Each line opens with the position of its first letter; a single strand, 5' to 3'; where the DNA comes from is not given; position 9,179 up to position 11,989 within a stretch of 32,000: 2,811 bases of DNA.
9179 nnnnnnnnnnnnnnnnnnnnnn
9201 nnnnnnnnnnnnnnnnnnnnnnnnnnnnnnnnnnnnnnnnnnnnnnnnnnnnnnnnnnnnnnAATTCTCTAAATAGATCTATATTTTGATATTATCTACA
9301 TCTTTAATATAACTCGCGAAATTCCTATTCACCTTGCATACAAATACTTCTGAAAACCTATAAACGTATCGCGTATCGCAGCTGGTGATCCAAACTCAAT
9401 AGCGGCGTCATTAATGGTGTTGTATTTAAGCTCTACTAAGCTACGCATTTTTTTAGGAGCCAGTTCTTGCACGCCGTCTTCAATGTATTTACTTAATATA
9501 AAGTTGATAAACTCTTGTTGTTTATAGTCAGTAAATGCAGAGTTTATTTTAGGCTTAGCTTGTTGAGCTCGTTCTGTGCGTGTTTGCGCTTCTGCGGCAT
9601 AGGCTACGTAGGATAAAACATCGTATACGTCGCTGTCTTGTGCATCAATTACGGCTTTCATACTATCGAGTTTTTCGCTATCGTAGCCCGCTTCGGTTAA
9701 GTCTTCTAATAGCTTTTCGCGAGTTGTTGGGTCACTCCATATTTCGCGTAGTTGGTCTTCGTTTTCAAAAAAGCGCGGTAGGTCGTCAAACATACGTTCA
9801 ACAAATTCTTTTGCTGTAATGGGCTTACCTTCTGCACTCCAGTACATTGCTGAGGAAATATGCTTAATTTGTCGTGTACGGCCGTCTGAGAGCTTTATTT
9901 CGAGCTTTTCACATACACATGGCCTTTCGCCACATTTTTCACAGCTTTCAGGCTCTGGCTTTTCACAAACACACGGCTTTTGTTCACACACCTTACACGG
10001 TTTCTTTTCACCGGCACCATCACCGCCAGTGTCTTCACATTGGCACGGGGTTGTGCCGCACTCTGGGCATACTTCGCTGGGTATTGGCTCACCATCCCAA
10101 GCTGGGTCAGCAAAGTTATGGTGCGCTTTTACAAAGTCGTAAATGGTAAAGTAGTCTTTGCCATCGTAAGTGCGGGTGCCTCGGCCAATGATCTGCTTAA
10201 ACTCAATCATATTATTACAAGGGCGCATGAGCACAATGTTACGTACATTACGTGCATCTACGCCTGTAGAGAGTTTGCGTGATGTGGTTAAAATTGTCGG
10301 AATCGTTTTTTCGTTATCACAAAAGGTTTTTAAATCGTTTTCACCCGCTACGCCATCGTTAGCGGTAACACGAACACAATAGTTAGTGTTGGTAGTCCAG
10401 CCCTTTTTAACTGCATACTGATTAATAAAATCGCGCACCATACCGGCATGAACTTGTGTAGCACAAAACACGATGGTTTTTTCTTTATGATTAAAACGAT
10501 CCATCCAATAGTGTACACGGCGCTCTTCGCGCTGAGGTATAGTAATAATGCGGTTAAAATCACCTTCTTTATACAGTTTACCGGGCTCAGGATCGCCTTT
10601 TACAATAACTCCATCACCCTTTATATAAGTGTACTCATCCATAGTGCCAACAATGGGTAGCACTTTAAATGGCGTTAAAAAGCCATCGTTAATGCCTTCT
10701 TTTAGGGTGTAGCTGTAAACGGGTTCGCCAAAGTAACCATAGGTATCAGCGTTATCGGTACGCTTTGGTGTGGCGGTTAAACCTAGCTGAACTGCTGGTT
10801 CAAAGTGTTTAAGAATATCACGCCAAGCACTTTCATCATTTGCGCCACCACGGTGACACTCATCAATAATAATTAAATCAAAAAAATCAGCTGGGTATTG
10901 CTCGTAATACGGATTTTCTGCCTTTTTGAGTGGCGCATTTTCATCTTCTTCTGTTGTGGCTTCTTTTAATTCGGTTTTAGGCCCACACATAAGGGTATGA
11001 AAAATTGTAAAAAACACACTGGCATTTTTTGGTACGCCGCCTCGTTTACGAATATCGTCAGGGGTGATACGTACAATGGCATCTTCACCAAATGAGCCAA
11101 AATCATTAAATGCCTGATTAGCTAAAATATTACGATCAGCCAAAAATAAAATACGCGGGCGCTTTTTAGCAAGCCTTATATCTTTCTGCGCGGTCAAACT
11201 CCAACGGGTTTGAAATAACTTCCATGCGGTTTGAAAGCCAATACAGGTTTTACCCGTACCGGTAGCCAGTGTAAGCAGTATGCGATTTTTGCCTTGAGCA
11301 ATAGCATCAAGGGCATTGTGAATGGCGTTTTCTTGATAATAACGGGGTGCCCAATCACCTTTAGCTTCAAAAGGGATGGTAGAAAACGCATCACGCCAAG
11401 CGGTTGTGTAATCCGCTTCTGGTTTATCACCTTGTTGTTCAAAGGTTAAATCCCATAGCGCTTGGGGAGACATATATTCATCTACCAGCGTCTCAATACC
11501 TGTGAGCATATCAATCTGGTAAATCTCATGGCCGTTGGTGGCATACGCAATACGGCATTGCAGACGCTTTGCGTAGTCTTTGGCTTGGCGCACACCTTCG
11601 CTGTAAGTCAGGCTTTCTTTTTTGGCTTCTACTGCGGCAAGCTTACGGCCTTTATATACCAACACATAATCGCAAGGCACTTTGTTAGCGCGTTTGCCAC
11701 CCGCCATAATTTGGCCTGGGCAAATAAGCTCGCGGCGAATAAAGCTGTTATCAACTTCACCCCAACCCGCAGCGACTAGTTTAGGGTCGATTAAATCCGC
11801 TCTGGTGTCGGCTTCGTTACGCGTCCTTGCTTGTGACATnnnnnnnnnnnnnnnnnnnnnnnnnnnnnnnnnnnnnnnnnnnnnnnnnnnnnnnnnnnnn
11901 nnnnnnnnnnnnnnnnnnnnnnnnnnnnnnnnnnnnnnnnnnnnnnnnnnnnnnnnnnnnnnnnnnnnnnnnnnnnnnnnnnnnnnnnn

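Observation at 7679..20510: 12.8-kb integrative mobilizable defence island precisely splitting miaE, with junctions readable to a 2-bp crossover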

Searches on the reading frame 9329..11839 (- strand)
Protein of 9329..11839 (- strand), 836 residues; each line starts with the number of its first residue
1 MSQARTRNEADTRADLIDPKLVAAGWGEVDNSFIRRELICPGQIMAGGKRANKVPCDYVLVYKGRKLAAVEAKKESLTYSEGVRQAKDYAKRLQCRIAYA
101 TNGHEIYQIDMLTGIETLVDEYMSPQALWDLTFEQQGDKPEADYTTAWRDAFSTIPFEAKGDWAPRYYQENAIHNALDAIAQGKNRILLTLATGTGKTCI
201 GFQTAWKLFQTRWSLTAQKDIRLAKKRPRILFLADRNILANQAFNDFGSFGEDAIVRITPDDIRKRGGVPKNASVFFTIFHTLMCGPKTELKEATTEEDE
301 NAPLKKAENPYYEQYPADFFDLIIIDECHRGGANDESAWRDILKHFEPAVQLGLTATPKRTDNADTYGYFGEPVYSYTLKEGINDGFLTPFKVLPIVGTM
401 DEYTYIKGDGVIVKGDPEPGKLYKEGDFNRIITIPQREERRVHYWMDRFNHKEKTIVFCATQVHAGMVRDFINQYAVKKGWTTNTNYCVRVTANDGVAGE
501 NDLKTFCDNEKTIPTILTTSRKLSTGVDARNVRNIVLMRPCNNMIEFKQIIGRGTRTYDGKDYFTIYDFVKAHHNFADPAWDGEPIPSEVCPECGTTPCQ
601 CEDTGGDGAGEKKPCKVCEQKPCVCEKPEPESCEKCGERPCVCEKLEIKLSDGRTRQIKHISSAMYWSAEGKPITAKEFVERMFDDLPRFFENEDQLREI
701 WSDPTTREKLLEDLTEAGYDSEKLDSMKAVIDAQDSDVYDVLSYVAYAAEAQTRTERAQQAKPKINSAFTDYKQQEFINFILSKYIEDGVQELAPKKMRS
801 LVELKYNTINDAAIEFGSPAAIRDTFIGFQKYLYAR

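Call 8: search_protein_families(library=pfam, proteins=[window:9329-11839:-], max_evalue=0.01)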
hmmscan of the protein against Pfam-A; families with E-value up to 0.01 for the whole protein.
window:9329-11839:- (836 aa): 7 families
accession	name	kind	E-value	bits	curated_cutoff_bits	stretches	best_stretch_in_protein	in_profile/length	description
PF04851.21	ResIII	-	8.3e-35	120.6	22.5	1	164-360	3-164/164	Type III restriction enzyme, res subunit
PF08463.15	EcoEI_R_C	-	1.9e-27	96.8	24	1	677-834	1-163/163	EcoEI R protein C-terminal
PF18766.7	SWI2_SNF2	-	7.7e-16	58.8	26.7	1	169-390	2-187/221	SWI2/SNF2 ATPase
PF00270.35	DEAD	-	2.4e-10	40.8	26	1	168-360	3-162/167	DEAD/DEAH box helicase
PF04313.20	HSDR_N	-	4.9e-08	33.5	25.1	1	52-111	124-192/198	Type I restriction enzyme R protein N terminus (HSDR_N)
PF00271.37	Helicase_C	-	4.3e-06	27.4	23.5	1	450-556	13-108/110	Helicase conserved C-terminal domain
PF13588.12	HSDR_N_2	-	0.00014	22.4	25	1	53-111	36-96/110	Type I restriction enzyme R protein N terminus (HSDR_N)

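Call 43: search_protein_families(library=padloc, proteins=[window:9329-11839:-], max_evalue=0.001)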
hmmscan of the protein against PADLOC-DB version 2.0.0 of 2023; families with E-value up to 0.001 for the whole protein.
window:9329-11839:- (836 aa): 16 families
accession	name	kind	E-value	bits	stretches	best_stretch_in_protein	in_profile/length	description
PDLC03049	REase_I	-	1.8e-126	421.2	1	8-799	10-763/807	Type I restriction enzyme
PDLC03047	REase_I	-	4.7e-32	108.7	3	312-396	449-533/1107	Type I restriction enzyme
PDLC03042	REase_I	-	1e-30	104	1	165-571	445-846/1170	Type I restriction enzyme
PDLC02707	PbeA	-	1.4e-25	88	1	160-571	248-631/672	PbeA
PDLC03659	mREase_IV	-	2.5e-21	73.3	1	312-574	328-570/945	Type IV methyl-directed restriction enzyme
PDLC02704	PbeA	-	3.1e-20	70.2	2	322-402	386-466/682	PbeA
PDLC03658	mREase_IV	-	2.2e-15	53.5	1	311-572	327-560/953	Type IV methyl-directed restriction enzyme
PDLC03048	REase_I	-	8.8e-11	38.6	1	214-393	283-449/976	Type I restriction enzyme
PDLC02703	PbeA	-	2.4e-10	37.7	1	322-573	369-617/626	PbeA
PDLC02705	PbeA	-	8.7e-09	32.1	1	322-385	377-440/691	PbeA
PDLC02706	PbeA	-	3.6e-08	30.5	1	313-400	391-480/722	PbeA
PDLC03050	REase_I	-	7.9e-08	30.3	1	665-795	46-171/219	Type I restriction enzyme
PDLC03040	REase_I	-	2.8e-06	23.4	1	221-387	312-478/1029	Type I restriction enzyme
PDLC03648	REase_III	-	6.2e-06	22.6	0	312-389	124-197/871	Type III restriction enzyme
PDLC03597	REase_MTase_IIG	-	2.5e-05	20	0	507-564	545-602/1646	Type IIG restriction enzyme-methyltransferase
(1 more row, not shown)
